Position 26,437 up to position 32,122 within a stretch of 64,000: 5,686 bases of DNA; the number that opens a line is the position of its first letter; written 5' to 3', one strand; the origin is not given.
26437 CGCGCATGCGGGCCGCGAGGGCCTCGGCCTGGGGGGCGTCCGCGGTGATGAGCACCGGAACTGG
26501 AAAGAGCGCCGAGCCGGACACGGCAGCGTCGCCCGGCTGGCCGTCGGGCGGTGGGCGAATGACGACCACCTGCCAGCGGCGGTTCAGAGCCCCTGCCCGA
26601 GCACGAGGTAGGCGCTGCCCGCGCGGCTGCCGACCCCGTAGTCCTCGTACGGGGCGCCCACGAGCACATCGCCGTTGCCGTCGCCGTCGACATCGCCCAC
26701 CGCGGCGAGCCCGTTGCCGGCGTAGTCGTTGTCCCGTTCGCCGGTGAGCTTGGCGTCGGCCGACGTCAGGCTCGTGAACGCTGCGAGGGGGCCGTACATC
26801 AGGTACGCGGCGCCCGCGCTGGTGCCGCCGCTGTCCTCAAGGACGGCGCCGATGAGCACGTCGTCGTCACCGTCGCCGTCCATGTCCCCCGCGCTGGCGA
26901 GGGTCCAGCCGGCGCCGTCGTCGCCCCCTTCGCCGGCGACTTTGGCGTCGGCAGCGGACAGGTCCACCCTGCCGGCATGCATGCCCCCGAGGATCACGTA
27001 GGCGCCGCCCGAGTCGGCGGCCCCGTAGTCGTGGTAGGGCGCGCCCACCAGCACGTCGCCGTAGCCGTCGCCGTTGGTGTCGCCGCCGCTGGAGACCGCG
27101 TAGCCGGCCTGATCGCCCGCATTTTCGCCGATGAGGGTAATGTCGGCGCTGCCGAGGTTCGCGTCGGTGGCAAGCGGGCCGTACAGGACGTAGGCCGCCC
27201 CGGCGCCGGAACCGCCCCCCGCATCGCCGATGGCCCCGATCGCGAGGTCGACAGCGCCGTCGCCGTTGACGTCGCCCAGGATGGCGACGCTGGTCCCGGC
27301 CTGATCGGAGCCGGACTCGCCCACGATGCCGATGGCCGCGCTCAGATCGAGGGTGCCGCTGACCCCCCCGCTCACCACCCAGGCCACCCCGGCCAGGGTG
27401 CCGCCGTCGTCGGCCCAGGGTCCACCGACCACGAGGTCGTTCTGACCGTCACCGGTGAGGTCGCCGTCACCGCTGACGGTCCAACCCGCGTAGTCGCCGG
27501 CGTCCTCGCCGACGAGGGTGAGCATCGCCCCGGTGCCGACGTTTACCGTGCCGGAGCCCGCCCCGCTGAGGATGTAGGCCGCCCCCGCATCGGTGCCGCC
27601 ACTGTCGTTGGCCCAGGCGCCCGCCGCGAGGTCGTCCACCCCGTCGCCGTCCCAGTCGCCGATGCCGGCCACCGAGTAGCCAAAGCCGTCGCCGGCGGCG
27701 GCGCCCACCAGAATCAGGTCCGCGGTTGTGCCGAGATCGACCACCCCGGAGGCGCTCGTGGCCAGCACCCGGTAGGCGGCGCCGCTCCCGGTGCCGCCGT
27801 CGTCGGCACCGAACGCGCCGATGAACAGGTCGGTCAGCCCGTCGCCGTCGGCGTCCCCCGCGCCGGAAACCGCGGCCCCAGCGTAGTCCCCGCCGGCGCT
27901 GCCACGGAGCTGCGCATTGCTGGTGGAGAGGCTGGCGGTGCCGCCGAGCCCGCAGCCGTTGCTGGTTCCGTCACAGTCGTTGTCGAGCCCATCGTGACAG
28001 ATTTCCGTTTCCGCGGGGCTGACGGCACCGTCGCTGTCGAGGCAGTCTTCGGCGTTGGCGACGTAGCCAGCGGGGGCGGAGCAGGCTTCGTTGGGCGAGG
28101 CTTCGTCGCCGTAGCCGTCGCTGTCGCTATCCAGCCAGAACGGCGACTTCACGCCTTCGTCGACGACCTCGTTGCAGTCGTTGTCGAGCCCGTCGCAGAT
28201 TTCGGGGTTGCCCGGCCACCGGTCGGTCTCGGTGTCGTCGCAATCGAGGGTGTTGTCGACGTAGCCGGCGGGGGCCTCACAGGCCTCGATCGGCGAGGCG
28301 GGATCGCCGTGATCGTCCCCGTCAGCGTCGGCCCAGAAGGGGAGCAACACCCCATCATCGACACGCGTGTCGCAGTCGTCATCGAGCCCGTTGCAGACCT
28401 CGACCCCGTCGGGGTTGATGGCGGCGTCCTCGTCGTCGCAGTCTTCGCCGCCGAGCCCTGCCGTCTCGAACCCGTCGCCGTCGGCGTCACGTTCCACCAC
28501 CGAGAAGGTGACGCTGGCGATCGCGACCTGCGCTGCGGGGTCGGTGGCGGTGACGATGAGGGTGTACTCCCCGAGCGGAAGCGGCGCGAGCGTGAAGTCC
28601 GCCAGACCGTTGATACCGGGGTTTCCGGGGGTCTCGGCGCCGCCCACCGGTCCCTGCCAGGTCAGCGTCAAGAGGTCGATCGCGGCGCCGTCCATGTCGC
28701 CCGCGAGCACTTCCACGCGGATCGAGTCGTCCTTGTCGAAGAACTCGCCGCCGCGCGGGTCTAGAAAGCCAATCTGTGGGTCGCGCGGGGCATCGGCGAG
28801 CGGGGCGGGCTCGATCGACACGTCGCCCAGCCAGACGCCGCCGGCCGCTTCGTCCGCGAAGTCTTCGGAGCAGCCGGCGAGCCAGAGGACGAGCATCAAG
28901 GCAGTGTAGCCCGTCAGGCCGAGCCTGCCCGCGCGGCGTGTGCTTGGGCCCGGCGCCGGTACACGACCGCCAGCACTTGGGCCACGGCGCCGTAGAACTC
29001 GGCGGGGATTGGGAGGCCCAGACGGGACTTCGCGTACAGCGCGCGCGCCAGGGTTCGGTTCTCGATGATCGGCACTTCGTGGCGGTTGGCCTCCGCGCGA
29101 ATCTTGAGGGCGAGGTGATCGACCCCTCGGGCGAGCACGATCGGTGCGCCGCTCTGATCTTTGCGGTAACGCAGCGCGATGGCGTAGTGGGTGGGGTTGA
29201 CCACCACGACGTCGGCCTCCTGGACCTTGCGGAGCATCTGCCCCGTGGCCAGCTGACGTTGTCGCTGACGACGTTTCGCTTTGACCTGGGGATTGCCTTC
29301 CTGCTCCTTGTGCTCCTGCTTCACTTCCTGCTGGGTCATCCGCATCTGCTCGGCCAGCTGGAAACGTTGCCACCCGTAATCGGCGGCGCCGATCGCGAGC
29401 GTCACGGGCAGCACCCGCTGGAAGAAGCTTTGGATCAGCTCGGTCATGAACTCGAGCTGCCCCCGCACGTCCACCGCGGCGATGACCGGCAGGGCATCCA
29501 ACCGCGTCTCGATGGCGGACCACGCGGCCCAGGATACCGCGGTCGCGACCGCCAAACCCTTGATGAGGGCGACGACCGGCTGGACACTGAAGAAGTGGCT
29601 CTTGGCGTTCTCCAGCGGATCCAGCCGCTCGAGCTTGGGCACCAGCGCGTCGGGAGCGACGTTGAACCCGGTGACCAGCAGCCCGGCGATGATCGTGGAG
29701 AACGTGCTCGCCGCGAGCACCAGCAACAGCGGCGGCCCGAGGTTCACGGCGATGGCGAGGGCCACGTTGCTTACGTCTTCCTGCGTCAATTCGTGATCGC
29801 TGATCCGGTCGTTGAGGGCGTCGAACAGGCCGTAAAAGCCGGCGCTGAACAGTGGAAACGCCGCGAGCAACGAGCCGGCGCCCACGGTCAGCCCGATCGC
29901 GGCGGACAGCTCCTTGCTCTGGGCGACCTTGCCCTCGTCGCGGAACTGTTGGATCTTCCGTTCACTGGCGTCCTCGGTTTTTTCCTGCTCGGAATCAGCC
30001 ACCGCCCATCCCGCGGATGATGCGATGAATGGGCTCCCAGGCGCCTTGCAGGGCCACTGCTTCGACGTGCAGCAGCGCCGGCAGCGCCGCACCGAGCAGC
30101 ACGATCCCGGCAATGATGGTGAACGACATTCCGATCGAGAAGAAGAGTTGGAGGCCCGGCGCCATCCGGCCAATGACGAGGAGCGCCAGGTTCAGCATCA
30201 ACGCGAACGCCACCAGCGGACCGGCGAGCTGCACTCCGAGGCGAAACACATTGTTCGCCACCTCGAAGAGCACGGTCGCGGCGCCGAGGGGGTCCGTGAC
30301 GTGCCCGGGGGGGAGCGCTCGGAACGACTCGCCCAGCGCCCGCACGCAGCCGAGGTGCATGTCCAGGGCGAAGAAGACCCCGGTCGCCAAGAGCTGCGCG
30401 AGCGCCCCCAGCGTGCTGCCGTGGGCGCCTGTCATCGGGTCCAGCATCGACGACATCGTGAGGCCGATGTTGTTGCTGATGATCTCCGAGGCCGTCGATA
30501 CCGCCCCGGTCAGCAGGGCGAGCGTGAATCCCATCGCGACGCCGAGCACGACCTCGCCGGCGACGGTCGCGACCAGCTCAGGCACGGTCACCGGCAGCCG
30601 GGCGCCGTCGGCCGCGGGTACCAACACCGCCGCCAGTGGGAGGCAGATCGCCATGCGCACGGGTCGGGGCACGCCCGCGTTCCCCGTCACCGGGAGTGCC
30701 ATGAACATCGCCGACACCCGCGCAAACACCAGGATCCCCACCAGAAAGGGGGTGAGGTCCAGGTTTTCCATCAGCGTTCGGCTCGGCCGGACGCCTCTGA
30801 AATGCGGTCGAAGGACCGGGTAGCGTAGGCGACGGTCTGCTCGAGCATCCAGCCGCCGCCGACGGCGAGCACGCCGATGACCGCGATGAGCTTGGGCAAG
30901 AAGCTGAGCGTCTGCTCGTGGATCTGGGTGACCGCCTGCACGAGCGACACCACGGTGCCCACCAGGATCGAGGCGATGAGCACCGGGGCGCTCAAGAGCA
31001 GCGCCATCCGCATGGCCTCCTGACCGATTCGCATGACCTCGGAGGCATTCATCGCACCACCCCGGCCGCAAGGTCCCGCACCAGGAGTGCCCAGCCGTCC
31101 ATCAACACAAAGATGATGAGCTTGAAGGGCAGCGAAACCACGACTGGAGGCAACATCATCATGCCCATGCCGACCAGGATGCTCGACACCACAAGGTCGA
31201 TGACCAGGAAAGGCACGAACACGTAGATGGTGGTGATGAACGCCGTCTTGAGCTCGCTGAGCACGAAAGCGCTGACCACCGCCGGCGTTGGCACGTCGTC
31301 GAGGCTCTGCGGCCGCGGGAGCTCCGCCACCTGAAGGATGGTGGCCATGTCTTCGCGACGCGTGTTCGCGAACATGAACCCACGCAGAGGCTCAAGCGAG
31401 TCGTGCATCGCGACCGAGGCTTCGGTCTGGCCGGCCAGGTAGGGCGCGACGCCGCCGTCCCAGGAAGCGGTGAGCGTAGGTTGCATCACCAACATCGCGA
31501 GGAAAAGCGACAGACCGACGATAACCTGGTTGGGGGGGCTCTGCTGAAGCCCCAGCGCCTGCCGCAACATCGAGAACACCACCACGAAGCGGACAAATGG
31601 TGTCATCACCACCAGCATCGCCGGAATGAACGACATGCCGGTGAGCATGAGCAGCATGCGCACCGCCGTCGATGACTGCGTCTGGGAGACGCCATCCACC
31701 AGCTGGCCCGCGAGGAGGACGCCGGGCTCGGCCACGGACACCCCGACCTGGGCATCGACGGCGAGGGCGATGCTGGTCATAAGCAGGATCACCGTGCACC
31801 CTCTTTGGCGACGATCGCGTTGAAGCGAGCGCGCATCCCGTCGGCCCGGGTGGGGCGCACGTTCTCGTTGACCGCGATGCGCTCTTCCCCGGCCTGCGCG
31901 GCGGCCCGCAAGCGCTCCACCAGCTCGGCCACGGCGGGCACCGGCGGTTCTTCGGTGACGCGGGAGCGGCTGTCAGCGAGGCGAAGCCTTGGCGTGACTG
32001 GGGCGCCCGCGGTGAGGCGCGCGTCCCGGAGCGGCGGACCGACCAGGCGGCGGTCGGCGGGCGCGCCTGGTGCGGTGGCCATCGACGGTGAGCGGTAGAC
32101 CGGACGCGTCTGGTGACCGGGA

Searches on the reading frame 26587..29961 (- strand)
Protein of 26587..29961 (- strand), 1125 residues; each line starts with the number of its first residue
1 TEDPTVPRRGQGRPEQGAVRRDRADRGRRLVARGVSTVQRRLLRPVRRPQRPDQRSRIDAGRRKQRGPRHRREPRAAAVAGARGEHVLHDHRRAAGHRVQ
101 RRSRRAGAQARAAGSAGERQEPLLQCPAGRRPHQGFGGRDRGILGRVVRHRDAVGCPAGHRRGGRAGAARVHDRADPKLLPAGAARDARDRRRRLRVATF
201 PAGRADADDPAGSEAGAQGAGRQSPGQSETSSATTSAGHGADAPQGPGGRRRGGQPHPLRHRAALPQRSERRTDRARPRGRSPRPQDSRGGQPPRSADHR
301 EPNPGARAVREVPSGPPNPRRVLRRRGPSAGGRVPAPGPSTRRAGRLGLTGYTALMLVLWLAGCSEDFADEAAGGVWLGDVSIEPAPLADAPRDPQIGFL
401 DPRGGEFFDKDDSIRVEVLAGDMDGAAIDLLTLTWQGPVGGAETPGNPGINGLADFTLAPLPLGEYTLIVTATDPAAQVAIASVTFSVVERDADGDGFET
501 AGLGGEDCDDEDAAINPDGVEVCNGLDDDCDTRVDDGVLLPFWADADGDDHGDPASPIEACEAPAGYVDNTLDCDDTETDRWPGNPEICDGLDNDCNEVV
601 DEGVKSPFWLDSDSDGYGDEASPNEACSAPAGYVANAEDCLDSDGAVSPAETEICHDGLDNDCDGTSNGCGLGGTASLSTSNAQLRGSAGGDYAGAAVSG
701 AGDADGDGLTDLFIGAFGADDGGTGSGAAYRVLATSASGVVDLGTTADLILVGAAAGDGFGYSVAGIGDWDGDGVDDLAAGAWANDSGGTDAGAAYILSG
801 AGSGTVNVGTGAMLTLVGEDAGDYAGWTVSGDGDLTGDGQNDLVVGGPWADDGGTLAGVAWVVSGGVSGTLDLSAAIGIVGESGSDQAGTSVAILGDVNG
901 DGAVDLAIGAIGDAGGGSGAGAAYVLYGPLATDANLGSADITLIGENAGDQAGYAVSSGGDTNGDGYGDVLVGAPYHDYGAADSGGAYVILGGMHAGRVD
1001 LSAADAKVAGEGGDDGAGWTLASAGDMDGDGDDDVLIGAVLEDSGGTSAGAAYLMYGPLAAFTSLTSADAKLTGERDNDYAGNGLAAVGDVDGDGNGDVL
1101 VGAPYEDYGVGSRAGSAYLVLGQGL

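Call 19: search_protein_families(library=pfam, proteins=[window:26587-29961:-], max_evalue=0.00001)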
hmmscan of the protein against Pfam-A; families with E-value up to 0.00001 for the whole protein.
window:26587-29961:- (1125 aa): 3 families
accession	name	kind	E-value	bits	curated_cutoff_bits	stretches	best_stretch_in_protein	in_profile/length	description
PF01839.29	FG-GAP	-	1.8e-29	101.5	22.1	2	952-990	1-37/37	FG-GAP repeat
PF11617.13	Cu-binding_MopE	-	6.3e-24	84.3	27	3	573-602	1-30/30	Putative metal-binding motif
PF14312.12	FG-GAP_2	-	4.9e-10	39.9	23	0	748-797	6-48/49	FG-GAP repeat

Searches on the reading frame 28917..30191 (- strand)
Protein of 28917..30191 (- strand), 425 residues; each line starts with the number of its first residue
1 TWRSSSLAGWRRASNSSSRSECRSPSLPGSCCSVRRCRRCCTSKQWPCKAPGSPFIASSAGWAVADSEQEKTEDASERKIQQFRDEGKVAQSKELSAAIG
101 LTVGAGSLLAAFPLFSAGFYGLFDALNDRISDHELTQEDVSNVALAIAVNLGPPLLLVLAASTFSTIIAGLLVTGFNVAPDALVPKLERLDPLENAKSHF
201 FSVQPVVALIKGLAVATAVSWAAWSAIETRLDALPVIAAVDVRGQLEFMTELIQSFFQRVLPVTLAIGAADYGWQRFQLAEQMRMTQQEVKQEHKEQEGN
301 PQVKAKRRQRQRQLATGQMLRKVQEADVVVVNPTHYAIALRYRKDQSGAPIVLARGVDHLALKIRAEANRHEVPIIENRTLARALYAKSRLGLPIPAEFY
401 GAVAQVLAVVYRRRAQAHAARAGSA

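Call 19: search_protein_families(library=pfam, proteins=[window:28917-30191:-], max_evalue=0.00001)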
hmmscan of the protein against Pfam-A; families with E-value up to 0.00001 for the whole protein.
window:28917-30191:- (425 aa): 1 family
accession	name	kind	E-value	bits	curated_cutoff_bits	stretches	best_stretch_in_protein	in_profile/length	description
PF01312.24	Bac_export_2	-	1.6e-105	353.4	24.4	1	69-410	1-335/335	FlhB HrpN YscU SpaS Family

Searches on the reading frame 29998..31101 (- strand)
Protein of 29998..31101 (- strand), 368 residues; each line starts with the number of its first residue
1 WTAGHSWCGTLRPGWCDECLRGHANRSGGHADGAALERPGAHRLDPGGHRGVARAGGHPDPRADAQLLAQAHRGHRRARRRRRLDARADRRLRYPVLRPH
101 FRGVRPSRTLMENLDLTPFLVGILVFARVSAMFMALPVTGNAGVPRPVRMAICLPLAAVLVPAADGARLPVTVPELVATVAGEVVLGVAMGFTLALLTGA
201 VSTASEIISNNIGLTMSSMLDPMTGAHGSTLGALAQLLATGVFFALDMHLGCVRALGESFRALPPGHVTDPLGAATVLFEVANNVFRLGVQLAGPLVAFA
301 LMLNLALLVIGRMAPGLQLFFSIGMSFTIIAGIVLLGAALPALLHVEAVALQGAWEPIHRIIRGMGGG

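Call 19: search_protein_families(library=pfam, proteins=[window:29998-31101:-], max_evalue=0.00001)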
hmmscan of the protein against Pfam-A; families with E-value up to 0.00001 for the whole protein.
window:29998-31101:- (368 aa): 1 family
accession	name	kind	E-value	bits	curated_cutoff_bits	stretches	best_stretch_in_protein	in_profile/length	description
PF01311.25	Bac_export_1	-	2.3e-49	168.5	27.8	1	121-346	3-222/230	Bacterial export proteins, family 1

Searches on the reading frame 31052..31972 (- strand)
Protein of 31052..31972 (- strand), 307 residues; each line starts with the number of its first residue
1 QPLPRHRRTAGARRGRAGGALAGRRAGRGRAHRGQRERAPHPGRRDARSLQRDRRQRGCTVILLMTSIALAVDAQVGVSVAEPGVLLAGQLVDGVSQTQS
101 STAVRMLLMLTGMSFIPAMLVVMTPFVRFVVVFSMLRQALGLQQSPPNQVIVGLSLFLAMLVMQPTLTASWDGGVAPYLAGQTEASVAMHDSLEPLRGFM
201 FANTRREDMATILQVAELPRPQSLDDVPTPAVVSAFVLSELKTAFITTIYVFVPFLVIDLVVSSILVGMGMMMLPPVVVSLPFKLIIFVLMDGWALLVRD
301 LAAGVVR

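Call 19: search_protein_families(library=pfam, proteins=[window:31052-31972:-], max_evalue=0.00001)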
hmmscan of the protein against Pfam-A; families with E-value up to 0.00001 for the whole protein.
window:31052-31972:- (307 aa): 1 family
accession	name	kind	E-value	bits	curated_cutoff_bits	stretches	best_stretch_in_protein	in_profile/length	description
PF00813.25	FliP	-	2.7e-68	230.1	26.9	1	109-301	1-191/191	FliP family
